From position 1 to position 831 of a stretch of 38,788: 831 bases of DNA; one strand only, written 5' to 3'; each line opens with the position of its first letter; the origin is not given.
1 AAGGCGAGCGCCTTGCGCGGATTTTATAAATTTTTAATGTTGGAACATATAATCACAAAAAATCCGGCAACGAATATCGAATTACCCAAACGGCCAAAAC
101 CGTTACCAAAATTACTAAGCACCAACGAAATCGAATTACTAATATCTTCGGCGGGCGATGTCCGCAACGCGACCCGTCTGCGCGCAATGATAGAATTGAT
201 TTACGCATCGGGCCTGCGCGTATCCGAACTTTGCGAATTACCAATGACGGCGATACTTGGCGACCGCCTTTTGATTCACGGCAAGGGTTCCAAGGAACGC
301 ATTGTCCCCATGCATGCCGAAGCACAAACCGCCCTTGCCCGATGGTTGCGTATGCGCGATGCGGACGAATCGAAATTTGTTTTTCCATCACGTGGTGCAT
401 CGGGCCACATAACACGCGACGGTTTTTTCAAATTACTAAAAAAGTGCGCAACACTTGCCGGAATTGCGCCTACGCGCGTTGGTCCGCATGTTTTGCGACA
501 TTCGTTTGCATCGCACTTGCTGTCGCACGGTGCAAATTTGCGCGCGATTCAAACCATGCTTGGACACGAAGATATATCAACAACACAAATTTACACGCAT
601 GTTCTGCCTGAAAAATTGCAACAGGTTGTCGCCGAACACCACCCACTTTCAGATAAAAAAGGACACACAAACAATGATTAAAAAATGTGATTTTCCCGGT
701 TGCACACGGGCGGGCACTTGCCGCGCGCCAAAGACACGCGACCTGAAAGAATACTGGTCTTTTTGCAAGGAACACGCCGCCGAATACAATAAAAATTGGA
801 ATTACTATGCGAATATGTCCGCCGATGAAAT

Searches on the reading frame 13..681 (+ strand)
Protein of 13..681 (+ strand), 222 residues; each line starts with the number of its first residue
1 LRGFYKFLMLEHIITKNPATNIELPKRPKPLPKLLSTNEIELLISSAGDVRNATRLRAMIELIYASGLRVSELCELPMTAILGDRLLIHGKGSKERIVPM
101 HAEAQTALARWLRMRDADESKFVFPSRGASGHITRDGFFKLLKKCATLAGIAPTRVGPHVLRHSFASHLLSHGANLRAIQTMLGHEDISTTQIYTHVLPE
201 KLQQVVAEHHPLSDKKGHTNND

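Call 89: search_protein_families(library=pfam, proteins=[window:13-681:+], max_evalue=0.00001)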
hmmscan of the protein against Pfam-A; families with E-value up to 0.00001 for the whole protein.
window:13-681:+ (222 aa): 1 family
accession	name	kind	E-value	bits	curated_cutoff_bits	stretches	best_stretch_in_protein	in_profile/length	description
PF00589.27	Phage_integrase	-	7.8e-43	146.7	27.1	1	35-199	3-170/172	Phage integrase family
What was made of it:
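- On Integron gene cassette: The only Phage_integrase ORF in the window is at 13..681, 37 kb away (call 89).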
